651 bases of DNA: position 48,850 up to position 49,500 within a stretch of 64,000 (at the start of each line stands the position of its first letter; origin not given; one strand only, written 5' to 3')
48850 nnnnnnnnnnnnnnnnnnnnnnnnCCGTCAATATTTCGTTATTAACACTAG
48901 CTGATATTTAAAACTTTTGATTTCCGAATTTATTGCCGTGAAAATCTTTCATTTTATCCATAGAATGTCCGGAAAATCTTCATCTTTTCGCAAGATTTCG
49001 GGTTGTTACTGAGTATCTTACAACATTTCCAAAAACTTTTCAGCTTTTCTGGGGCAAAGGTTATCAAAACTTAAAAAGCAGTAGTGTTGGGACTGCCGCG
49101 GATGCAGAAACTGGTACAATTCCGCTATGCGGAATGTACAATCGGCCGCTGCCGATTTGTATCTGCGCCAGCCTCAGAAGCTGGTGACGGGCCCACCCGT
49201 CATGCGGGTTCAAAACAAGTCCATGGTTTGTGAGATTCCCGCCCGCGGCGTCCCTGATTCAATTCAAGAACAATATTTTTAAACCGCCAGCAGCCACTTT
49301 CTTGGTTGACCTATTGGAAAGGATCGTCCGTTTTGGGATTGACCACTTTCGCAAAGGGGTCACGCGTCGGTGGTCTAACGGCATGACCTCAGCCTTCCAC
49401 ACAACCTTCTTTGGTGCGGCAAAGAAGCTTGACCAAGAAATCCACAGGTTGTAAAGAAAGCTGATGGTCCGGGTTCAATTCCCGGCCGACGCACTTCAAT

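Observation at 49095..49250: Candidate tRNA-Leu(CAG) with introns at non-canonical positions, and overall tRNA intron richness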

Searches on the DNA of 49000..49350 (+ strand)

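Call 4: search_rna_families(source=window, start=49000, end=49350, threshold=evalue, max_evalue=10, show_alignments=5)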
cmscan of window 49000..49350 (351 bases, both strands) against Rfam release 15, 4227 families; matches with E-value up to 10: 2.
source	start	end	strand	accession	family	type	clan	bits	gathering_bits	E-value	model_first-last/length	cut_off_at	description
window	49254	49316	+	RF00112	CyaR_RyeE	Gene; sRNA;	-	17.2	47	1.5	1-85/85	no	CyaR/Rye RNA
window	49001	49062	+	RF03071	Sodium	Cis-reg; riboswitch;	-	12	40.5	5.8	1-55/55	no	Na+ riboswitch aptamer (DUF1646)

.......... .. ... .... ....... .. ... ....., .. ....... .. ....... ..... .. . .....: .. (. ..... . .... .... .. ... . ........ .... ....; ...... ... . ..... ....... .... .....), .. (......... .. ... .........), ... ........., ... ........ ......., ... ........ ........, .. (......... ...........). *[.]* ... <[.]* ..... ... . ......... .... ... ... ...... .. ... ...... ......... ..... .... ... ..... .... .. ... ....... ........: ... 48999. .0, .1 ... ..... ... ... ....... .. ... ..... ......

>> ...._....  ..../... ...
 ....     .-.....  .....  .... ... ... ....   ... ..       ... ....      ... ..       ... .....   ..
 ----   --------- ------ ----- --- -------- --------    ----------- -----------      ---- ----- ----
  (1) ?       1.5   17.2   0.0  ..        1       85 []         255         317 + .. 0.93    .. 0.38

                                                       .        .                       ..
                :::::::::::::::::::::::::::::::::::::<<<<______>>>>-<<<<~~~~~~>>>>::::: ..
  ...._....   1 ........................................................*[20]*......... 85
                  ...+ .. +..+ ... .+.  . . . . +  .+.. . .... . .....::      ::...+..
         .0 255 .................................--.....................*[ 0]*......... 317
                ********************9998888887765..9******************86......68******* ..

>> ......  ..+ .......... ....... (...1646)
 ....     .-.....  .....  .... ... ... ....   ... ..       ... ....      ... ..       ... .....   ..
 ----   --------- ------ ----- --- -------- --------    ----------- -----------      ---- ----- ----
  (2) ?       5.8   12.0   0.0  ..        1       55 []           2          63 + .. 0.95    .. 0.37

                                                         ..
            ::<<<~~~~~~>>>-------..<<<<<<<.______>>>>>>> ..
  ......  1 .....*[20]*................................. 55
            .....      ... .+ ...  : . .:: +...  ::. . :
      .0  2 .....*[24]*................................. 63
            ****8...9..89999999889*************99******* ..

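Call 74: build_rna_model(alignment_id=A2)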
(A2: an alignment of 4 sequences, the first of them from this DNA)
Model R1 built from alignment A2 (4 sequences, 56 columns); structure: RNAalifold consensus.
model positions 52; base pairs 11; branch points 0; effective number of sequences 4; information 0.854 bits per position. Calibrated on 0.2 Mb of random sequence (short: E-values are rough).
structure used (alignment columns):
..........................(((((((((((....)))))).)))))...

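Call 75: search_with_rna_model(model_id=R1, sources=[window, L003, L004, L005, L007, L009, L010, L011, L012, L013, L014, L015, L016], max_evalue=10, show_alignments=0)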
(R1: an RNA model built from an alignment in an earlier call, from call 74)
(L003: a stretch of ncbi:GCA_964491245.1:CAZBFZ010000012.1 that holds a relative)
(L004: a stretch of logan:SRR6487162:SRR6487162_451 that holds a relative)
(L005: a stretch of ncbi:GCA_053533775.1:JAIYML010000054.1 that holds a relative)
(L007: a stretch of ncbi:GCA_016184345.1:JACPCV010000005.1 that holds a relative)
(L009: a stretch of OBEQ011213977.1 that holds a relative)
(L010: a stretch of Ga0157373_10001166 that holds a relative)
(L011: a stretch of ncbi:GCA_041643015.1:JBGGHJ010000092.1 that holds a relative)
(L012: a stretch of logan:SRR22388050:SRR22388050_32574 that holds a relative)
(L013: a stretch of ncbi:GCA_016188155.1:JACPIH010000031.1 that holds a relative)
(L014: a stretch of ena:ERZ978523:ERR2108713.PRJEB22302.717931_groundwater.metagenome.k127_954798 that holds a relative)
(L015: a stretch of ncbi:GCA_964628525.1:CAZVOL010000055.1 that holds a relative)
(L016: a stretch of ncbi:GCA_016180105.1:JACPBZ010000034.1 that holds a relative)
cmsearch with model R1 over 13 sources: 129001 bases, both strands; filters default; matches with E-value up to 10: 18.
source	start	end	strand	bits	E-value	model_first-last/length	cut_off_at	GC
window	49113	49164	+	62.7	6.3e-13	1-52/52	no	0.5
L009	174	228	-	55.8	2.9e-11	1-52/52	no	0.69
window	13183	13236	-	54.7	5.3e-11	1-52/52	no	0.59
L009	237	286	+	53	1.4e-10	1-52/52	no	0.56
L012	5706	5760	-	30.6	3.4e-05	1-52/52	no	0.6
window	56249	56304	+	28.6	9.9e-05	1-52/52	no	0.61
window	56313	56366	+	26.1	0.00041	1-52/52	no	0.54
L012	5709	5761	+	21.1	0.0066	1-52/52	no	0.6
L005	2674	2717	-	20.8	0.0076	1-52/52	no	0.52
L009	236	285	-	17.9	0.039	1-52/52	no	0.56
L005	2675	2728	+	17.3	0.054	1-52/52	no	0.5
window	16034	16090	+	17.1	0.058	1-52/52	no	0.56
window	49140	49156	-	11.9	1.1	29-45/52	no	0.65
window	13184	13237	+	11.4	1.4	1-52/52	no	0.61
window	33444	33467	-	11.4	1.4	1-52/52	no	0.71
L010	2918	2956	-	9.3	4.4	1-52/52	no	0.54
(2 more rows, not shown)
